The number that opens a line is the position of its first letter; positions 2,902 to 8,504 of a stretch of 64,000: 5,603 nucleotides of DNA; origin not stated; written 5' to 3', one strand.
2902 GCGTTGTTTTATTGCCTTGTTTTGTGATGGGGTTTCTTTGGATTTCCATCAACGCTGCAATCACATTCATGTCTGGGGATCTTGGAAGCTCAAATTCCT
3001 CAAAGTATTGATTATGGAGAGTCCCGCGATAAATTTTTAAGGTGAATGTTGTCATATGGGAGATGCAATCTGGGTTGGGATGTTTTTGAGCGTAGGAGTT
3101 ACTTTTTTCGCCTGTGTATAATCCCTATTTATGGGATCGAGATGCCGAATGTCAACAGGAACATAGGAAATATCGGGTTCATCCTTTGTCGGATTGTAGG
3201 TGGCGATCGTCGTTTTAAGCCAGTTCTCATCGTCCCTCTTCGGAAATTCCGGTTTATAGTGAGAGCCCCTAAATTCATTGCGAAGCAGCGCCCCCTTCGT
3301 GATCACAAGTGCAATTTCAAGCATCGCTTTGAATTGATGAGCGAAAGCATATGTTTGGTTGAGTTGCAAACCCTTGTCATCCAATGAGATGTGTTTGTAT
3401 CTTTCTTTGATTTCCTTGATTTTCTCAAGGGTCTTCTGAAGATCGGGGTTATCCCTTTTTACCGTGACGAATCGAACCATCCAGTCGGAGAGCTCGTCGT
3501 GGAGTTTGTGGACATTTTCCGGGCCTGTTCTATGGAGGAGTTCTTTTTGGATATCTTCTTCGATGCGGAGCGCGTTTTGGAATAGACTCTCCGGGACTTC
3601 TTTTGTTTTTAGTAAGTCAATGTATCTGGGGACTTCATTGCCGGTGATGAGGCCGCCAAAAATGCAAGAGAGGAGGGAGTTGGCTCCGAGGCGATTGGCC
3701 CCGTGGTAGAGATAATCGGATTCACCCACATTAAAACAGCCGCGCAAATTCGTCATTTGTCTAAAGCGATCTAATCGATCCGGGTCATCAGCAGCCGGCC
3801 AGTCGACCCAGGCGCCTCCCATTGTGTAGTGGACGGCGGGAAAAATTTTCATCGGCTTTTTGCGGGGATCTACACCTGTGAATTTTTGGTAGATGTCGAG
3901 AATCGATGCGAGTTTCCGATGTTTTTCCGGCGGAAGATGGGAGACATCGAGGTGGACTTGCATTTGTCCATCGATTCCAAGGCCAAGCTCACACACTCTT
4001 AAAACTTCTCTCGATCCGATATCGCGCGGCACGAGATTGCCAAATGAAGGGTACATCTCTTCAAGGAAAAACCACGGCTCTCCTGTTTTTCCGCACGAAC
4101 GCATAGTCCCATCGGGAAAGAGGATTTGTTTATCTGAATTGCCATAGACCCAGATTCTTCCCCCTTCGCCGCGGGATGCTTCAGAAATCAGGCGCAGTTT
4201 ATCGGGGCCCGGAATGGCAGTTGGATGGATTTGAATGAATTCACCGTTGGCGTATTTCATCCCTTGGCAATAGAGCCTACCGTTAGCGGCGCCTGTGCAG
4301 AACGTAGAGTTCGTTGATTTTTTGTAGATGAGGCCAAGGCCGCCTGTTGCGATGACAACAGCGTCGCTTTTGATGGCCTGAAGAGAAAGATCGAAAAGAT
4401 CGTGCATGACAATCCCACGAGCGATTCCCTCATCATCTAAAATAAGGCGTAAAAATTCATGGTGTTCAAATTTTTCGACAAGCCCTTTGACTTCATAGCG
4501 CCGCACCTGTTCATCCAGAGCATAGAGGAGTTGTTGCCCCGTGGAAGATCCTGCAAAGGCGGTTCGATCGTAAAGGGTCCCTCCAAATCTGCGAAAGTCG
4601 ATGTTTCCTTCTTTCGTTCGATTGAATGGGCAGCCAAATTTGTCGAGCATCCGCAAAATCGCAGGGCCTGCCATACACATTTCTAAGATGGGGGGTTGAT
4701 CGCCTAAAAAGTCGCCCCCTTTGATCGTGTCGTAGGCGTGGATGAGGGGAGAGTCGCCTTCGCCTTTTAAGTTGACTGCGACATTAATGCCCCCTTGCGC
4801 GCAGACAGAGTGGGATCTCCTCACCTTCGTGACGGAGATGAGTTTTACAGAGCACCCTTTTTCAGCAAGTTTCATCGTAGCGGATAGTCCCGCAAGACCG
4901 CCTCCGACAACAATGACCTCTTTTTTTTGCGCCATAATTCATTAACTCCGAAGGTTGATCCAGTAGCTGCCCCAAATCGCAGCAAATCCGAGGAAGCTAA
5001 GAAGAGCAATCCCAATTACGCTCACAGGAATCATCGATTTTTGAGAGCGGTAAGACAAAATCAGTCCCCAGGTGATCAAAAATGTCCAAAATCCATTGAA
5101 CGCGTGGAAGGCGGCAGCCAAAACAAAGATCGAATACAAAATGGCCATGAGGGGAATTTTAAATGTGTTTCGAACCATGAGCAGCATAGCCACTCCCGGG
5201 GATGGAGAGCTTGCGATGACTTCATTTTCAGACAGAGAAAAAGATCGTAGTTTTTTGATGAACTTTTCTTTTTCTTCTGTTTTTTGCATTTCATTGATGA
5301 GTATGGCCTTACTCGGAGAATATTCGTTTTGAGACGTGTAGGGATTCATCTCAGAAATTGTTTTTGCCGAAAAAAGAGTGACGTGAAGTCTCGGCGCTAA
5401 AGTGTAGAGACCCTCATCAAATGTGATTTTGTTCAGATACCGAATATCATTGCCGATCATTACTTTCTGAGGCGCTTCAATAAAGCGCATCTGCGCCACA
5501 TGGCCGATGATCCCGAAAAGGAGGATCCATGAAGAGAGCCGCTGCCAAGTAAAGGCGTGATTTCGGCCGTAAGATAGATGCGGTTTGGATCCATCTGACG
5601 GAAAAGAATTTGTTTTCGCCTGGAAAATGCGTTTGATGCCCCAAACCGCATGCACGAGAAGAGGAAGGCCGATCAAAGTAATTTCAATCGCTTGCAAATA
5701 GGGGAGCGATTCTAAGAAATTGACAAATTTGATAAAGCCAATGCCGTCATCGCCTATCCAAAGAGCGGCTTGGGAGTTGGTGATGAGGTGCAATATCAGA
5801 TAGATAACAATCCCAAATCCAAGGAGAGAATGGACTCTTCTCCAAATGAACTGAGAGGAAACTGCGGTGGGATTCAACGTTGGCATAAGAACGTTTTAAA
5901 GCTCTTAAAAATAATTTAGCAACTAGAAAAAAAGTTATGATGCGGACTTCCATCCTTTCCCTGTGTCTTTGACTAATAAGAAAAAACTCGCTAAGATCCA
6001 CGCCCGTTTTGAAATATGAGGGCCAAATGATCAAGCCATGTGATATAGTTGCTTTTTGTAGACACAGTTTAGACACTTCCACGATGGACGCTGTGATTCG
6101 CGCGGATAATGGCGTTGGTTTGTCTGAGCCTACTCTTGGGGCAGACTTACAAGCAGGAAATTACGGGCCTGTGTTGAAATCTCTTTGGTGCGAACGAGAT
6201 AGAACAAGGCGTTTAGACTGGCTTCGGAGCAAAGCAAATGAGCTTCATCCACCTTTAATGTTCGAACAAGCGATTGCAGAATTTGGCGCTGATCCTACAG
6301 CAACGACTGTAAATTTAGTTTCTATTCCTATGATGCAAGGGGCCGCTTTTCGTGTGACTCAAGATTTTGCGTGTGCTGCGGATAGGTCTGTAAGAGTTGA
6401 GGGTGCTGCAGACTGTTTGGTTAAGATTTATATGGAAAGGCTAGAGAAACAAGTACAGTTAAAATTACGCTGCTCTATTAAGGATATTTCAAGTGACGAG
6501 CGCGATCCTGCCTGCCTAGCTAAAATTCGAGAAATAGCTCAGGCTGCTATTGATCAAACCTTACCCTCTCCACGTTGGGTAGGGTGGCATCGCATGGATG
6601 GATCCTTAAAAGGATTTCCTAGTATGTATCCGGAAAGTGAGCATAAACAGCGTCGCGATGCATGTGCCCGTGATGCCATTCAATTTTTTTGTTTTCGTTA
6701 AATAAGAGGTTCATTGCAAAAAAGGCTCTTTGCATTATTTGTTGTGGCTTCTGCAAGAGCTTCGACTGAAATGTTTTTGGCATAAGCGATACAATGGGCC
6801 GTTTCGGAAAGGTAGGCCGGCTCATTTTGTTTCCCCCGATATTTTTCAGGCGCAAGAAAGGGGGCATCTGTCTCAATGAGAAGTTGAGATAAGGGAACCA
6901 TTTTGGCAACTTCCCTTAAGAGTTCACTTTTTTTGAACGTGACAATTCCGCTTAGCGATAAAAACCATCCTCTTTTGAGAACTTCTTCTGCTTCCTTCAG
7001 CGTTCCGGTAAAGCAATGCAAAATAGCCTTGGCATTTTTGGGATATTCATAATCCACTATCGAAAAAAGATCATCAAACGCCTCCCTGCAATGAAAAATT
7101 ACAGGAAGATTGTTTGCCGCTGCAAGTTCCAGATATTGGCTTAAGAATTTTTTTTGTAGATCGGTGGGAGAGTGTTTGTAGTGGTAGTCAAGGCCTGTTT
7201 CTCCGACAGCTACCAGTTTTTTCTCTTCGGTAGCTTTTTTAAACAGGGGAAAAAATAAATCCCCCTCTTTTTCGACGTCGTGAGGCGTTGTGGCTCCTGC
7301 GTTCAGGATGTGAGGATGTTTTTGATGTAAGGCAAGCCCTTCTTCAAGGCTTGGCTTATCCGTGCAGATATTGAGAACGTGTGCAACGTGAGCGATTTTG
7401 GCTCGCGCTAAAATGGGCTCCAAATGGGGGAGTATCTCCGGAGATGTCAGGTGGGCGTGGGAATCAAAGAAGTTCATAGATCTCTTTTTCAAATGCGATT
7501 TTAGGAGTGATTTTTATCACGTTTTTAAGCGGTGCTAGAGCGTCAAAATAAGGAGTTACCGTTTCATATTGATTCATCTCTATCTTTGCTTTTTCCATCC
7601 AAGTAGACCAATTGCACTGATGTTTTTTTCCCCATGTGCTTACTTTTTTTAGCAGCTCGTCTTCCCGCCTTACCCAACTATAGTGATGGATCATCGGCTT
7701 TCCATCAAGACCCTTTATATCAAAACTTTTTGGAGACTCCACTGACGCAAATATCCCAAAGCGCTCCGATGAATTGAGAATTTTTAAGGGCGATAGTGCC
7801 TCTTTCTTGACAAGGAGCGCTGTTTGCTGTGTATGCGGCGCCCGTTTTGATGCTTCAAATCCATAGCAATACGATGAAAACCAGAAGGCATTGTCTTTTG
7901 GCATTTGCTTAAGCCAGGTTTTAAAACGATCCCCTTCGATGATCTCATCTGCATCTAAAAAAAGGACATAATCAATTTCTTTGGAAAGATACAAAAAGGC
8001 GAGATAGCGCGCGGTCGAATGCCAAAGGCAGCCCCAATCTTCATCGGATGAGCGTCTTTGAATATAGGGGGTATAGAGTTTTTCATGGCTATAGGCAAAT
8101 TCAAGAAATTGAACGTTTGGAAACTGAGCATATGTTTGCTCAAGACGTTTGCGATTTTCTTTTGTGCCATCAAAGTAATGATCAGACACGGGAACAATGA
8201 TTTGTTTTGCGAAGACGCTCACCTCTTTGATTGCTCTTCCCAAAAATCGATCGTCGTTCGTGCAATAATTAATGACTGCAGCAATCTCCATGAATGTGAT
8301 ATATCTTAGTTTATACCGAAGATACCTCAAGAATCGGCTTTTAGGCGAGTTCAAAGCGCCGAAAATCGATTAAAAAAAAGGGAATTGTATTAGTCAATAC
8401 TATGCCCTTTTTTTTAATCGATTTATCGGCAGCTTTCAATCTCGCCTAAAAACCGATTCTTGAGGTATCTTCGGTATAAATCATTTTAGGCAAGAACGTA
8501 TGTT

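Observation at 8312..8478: Family of ORF-less nested palindromic elements with conserved ends and cores but compensatory arm variation (at least 15 copies in 64 kb)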

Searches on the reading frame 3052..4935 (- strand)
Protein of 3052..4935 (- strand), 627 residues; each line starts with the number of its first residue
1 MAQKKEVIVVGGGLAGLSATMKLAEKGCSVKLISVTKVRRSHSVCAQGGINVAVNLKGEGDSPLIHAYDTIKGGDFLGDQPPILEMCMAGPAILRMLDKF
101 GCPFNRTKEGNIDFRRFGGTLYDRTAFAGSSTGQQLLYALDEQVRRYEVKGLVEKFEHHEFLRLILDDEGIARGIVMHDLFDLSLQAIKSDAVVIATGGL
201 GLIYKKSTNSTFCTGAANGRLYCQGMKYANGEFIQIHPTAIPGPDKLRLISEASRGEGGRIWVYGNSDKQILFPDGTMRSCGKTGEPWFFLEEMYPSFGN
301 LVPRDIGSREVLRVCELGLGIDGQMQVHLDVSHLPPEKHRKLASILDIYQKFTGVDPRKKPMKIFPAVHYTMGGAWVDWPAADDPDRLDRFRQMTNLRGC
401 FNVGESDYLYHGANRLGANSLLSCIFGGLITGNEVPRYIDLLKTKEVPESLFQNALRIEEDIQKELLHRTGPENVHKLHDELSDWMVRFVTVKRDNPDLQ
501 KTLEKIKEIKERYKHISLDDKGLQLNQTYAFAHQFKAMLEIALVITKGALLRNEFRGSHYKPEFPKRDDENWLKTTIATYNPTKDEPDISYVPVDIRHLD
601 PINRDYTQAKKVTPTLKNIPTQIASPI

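Call 7: find_encoding_contigs(protein=window:3052-4935:-, flank=10000, max_places=4)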
Protein window:3052-4935:- (627 aa): 2 contigs read that carry it; 2 places shown.
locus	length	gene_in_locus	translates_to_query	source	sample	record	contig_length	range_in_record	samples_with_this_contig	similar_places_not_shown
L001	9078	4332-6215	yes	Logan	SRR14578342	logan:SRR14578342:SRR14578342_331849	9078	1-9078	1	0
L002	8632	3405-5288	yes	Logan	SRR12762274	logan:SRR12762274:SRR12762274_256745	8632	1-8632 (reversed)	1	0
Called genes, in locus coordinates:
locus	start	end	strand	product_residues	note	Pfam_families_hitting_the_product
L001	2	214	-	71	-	?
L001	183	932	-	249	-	PF01618:MotA_ExbB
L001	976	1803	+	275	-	-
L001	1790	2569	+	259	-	PF01026:TatD_DNase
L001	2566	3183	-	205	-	-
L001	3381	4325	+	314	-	-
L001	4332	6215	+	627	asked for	PF00890:FAD_binding_2, PF01134:GIDA (faint), PF02910:Succ_DH_flav_C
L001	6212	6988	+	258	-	PF13085:Fer2_3, PF13183:Fer4_8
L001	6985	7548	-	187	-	PF21948:LplA-B_cat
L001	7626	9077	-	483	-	?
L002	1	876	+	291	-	?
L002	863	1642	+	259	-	PF01026:TatD_DNase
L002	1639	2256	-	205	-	-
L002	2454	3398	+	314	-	-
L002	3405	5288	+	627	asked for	PF00890:FAD_binding_2, PF01134:GIDA (faint), PF02910:Succ_DH_flav_C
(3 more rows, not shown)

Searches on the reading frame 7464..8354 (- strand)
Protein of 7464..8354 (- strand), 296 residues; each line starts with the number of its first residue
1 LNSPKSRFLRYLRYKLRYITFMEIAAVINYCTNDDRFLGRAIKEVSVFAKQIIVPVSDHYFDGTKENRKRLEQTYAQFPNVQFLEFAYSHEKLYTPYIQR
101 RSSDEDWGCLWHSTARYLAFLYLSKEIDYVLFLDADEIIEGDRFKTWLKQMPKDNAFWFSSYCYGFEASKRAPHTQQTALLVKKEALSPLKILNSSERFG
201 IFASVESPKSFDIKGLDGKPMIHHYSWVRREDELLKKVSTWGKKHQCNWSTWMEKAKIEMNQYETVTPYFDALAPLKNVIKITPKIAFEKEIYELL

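Call 8: search_protein_families(library=pfam, proteins=[window:7464-8354:-])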
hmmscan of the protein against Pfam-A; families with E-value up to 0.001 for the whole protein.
window:7464-8354:- (296 aa): 2 families
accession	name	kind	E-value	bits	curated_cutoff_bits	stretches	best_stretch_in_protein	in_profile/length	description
PF00535.33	Glycos_transf_2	-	0.00017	22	23.3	0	112-181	66-135/168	Glycosyl transferase family 2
PF01501.26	Glyco_transf_8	-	0.00095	19.2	24.3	0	60-151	36-123/253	Glycosyl transferase family 8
